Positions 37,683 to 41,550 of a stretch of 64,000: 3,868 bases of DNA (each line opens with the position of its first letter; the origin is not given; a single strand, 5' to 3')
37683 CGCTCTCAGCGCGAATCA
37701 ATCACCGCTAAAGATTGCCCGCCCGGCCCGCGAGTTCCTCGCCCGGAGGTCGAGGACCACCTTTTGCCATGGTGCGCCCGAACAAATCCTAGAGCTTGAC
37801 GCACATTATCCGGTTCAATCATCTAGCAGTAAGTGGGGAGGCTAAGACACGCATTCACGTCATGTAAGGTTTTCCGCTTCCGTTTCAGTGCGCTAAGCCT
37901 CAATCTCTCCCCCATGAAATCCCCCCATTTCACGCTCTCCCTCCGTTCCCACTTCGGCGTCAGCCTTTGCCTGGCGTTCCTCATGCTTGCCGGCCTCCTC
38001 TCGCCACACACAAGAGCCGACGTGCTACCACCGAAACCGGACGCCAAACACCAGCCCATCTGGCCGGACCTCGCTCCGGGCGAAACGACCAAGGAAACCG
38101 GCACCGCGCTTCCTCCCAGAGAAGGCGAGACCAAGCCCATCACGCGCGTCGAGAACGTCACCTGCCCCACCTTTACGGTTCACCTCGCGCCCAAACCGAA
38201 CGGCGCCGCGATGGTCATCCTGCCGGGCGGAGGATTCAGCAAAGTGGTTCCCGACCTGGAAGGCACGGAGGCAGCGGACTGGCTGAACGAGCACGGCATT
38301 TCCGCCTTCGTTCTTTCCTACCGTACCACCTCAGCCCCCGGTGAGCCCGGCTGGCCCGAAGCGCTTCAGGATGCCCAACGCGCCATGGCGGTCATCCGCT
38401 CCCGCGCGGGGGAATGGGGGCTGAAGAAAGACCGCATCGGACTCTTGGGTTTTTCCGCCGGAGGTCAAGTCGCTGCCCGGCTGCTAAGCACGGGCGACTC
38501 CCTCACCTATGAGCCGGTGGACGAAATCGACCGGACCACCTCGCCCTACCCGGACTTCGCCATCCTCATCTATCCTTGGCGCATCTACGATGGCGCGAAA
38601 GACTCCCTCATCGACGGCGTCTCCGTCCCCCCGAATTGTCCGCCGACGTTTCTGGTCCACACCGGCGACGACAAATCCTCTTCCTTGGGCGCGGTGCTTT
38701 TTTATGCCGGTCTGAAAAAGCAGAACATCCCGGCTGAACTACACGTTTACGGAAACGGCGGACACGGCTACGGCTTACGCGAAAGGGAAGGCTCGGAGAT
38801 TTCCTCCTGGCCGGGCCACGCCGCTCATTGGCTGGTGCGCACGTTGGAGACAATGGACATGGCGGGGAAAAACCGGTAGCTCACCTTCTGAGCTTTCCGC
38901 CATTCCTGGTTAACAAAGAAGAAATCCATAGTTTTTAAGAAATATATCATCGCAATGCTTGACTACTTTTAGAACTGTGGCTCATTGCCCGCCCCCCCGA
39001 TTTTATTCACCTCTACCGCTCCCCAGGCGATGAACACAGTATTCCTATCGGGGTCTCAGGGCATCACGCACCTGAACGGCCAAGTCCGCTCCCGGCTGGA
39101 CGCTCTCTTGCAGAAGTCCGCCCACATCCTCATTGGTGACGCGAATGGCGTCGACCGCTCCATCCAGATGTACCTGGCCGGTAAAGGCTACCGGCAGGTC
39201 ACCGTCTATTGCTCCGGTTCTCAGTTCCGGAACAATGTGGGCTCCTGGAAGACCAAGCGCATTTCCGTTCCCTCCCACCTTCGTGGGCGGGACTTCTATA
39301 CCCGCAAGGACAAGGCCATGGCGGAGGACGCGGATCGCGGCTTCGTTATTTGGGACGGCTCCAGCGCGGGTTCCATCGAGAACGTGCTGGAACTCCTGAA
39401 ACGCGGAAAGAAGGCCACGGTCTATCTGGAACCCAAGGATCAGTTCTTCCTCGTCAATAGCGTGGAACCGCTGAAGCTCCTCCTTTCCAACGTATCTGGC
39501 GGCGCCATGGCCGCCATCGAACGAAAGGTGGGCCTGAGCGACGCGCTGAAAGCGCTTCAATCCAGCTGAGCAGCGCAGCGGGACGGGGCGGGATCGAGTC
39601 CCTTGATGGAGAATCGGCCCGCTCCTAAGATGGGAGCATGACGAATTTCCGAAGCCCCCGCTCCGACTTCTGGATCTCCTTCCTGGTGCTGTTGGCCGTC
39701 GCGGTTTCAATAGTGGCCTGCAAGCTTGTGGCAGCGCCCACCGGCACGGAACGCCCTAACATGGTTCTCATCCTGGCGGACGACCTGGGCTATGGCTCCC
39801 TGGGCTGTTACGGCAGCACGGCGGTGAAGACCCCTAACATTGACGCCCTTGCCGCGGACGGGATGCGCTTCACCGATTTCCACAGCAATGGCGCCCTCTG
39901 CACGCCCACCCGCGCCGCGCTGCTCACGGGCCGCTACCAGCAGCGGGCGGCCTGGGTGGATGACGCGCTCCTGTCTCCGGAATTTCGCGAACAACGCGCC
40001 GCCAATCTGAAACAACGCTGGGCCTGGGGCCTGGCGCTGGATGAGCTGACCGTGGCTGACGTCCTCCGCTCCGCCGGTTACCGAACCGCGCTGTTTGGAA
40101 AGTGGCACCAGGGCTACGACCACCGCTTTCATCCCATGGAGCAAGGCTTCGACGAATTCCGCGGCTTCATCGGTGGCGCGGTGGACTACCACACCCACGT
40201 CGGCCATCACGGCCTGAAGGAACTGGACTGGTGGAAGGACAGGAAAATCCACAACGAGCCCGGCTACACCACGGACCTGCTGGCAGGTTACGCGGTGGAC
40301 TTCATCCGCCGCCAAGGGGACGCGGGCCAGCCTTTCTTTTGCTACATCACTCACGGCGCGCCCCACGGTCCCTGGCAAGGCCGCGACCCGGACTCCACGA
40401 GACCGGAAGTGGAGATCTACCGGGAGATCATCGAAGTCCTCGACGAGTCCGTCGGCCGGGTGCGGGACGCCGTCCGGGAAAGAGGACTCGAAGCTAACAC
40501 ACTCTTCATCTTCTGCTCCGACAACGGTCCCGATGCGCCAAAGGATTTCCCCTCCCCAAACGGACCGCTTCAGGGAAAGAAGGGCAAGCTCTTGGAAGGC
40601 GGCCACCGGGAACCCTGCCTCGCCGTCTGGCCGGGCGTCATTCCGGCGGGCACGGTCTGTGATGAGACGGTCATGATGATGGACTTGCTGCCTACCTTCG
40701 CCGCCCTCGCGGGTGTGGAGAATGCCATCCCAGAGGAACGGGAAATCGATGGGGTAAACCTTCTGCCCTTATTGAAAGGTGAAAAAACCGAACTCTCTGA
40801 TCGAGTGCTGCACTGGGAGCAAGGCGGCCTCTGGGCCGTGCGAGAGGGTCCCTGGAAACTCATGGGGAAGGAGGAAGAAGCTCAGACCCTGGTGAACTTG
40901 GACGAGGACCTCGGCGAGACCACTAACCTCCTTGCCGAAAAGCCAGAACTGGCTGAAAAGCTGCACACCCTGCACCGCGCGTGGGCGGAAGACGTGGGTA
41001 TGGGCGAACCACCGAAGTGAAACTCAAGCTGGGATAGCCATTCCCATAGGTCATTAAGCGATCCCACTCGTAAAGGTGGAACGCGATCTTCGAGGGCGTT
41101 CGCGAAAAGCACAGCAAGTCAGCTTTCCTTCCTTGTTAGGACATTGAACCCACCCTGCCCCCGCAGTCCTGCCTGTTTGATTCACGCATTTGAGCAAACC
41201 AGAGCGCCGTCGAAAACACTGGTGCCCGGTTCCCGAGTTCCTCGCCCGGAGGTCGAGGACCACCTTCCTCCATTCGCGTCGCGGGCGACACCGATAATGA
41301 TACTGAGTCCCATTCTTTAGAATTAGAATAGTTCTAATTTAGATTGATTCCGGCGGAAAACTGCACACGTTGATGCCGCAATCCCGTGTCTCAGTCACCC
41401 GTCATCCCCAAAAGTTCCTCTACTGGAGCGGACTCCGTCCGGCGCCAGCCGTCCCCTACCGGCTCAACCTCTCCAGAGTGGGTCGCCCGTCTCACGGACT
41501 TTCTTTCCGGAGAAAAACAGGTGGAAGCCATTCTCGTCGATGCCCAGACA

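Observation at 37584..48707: Family of conserved about 75-nt intergenic repeats (three copies) with an internal hairpin, plus a second about 45-nt module in two copies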

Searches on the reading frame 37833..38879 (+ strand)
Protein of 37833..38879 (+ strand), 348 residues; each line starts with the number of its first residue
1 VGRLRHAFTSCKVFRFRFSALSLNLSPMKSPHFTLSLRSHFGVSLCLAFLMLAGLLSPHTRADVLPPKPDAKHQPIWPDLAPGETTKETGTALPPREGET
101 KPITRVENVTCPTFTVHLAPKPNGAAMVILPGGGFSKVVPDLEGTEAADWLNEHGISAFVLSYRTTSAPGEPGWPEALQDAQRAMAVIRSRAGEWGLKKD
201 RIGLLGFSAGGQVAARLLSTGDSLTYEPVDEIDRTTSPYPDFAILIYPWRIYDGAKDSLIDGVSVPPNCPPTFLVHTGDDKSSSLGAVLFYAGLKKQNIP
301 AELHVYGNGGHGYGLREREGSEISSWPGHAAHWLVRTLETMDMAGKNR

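Call 16: search_protein_families(library=pfam, proteins=[window:37833-38879:+])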
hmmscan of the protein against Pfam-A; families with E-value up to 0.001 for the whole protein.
window:37833-38879:+ (348 aa): 4 families
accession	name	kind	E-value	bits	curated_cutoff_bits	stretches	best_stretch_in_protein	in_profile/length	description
PF07859.19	Abhydrolase_3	-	2.9e-09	37.4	25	1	131-250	5-110/210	alpha/beta hydrolase fold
PF20434.5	BD-FAE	-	3.6e-09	36.9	26.8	1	127-215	16-104/215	BD-FAE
PF00326.27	Peptidase_S9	-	0.00064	19.7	22.6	0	270-320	145-196/213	Prolyl oligopeptidase family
PF12697.13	Abhydrolase_6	-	0.00096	20.3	26.3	0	128-228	2-93/217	Alpha/beta hydrolase family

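Call 18: find_homologous_proteins(query=window:37914-38879:+)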
Query window:37914-38879:+ (321 aa): 1820 proteins with E <= 0.001 among 4836 candidates; the best 120 are listed.
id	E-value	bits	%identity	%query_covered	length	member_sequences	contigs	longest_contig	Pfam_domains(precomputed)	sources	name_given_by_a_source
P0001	3.2e-219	745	100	100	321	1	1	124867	PF07859.20,PF20434.6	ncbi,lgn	-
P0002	1.6e-129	450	69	90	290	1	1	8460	PF00326.28,PF07859.20,PF20434.6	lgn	-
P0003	2.3e-129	449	74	83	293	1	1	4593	PF07859.20,PF20434.6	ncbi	-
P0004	1.3e-128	447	74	83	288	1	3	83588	PF07859.20,PF20434.6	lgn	-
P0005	2.9e-126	439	73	81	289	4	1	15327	PF00326.28,PF07859.20,PF20434.6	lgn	-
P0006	6.4e-126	438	72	83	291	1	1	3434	PF00326.28,PF07859.20,PF20434.6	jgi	jgi:acetyl esterase/lipase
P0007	7.6e-126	438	74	81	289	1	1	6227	PF00326.28,PF07859.20,PF20434.6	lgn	-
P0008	1.6e-125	437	73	81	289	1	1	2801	PF07859.20,PF20434.6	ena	-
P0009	1.6e-125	437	71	81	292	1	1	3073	PF00326.28,PF07859.20,PF20434.6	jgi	jgi:acetyl esterase/lipase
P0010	1.7e-125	437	71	81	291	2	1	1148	PF07859.20,PF12697.14,PF20434.6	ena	-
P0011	2.1e-125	436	67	92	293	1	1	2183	PF07859.20,PF20434.6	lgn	-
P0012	2.3e-125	436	71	83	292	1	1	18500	PF00326.28,PF07859.20,PF20434.6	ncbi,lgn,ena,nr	ncbi:MAG: alpha/beta hydrolase [Verrucomicrobiae bacterium]|nr:alpha/beta hydrolase [Verrucomicrobia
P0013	9.6e-125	434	65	94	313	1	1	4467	PF00326.28,PF07859.20,PF20434.6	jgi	jgi:acetyl esterase/lipase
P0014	1.0e-124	434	74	81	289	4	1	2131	PF00326.28,PF07859.20,PF20434.6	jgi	-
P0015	1.2e-124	434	73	81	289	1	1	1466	PF00326.28,PF07859.20,PF20434.6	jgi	-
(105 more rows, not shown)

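Call 20: find_encoding_contigs(protein=P0001, flank=10000, max_places=5)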
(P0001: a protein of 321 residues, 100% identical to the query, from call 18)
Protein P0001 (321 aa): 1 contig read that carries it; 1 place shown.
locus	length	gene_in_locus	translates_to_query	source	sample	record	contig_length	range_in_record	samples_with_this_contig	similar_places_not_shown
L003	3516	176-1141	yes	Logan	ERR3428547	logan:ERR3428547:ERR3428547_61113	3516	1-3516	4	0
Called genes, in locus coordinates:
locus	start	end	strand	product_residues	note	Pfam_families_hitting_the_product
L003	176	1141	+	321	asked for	PF20434:BD-FAE, PF07859:Abhydrolase_3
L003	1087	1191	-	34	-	-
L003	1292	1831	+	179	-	-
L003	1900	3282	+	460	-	PF00884:Sulfatase, PF01663:Phosphodiest (weak), PF16347:SGSH_C (weak)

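Call 22: list_cluster_members(proteins=[P0001])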
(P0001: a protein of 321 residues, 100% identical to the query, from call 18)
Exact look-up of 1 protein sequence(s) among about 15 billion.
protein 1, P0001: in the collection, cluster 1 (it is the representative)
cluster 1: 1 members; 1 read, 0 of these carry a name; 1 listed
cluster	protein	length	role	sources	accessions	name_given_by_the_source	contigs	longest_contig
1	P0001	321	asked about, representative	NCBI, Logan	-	-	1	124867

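Call 64: find_encoding_contigs(protein=P0004, flank=10000, max_places=3)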
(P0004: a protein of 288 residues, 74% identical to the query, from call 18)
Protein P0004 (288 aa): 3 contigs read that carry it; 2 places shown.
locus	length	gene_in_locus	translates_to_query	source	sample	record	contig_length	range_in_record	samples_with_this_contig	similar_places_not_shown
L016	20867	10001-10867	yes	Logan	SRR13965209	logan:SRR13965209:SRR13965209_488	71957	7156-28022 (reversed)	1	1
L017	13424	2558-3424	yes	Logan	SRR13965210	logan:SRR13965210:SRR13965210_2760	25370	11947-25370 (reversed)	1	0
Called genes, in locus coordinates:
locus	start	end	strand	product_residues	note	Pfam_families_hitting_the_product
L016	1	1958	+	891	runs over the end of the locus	PF03116:NQR2_RnfD_RnfE (faint), PF01839:FG-GAP (faint), PF13517:FG-GAP_3, PF07593:UnbV_ASPIC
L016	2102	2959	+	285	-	PF00355:Rieske (weak), PF19112:VanA_C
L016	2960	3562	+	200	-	-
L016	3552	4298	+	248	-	-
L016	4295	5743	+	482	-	PF03321:GH3, PF23571:GH3_M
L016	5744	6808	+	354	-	-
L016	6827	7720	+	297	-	PF13489:Methyltransf_23 (weak), PF01564:Spermine_synth, PF08242:Methyltransf_12 (weak), PF13649:Methyltransf_25 (weak)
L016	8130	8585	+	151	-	-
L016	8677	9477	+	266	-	PF13360:PQQ_2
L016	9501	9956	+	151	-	PF13360:PQQ_2 (faint)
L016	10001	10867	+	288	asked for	PF20434:BD-FAE, PF07859:Abhydrolase_3 (weak)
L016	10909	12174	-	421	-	PF01966:HD, PF13286:HD_assoc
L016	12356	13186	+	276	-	-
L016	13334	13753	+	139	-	PF00334:NDK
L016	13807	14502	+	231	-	PF01209:Ubie_methyltran, PF13489:Methyltransf_23, PF13847:Methyltransf_31, PF08241:Methyltransf_11, PF08242:Methyltransf_12, PF13649:Methyltransf_25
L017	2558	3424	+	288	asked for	PF20434:BD-FAE, PF07859:Abhydrolase_3 (weak)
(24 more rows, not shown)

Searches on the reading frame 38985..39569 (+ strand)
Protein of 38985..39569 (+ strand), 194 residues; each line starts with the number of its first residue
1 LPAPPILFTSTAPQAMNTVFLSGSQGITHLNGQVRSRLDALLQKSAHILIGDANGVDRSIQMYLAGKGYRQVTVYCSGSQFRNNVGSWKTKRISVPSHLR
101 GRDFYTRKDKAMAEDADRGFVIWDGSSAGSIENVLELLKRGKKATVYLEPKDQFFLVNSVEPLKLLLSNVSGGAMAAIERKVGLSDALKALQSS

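Call 16: search_protein_families(library=pfam, proteins=[window:38985-39569:+])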
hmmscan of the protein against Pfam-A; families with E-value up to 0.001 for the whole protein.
window:38985-39569:+ (194 aa): 0 families

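Call 50: search_protein_families(library=pfam, proteins=[window:39030-39569:+])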
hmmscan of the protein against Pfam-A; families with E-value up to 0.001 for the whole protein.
window:39030-39569:+ (179 aa): 0 families

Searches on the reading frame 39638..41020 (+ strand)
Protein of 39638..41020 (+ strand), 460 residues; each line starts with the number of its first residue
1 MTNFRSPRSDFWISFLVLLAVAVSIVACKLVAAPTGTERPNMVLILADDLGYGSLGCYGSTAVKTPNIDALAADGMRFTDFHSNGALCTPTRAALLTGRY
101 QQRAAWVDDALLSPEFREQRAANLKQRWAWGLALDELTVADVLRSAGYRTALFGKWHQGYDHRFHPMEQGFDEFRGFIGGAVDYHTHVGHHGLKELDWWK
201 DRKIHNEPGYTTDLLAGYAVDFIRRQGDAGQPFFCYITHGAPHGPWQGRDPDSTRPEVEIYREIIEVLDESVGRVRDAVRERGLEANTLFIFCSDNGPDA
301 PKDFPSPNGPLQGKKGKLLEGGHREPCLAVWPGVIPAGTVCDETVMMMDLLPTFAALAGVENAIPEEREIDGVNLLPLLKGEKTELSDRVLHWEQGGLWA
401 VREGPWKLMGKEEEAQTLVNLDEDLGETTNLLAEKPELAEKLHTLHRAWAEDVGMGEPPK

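Call 16: search_protein_families(library=pfam, proteins=[window:39638-41020:+])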
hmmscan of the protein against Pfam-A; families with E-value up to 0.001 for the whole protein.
window:39638-41020:+ (460 aa): 3 families
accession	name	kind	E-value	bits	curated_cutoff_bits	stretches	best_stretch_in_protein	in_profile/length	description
PF00884.28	Sulfatase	-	2.5e-54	185.1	25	1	40-360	1-301/301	Sulfatase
PF16347.10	SGSH_C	-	2.1e-07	31.6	29.3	1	319-443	12-142/154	N-sulphoglucosamine sulphohydrolase, C-terminal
PF01663.27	Phosphodiest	-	1.3e-05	25.4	23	1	64-297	19-220/342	Type I phosphodiesterase / nucleotide pyrophosphatase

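Call 17: find_encoding_contigs(protein=window:39638-41020:+, flank=10000, max_places=10)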
Protein window:39638-41020:+ (460 aa): 1 contig read that carries it; 1 place shown.
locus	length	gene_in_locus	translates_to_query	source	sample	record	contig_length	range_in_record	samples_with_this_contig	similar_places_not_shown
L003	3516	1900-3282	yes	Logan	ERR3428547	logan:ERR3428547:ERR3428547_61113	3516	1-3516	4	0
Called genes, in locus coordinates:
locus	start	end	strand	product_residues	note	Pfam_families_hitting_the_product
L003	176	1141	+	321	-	PF20434:BD-FAE, PF07859:Abhydrolase_3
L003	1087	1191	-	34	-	-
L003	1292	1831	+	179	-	-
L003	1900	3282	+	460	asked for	PF00884:Sulfatase, PF01663:Phosphodiest (weak), PF16347:SGSH_C (weak)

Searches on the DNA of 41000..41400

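Call 51: search_rna_families(source=window, start=41000, end=41400, threshold=evalue, max_evalue=10)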
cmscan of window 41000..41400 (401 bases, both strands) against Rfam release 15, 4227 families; matches with E-value up to 10: 2.
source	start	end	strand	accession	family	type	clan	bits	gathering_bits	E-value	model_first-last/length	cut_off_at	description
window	41294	41306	+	RF02913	pemK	Cis-reg;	-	13.3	34.8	7.2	1-61/61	no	pemK RNA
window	41250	41270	-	RF02117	FMR1-AS1_1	Gene; lncRNA;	-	11.3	40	4.3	36-56/56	no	FMR1 antisense RNA 1 conserved region 1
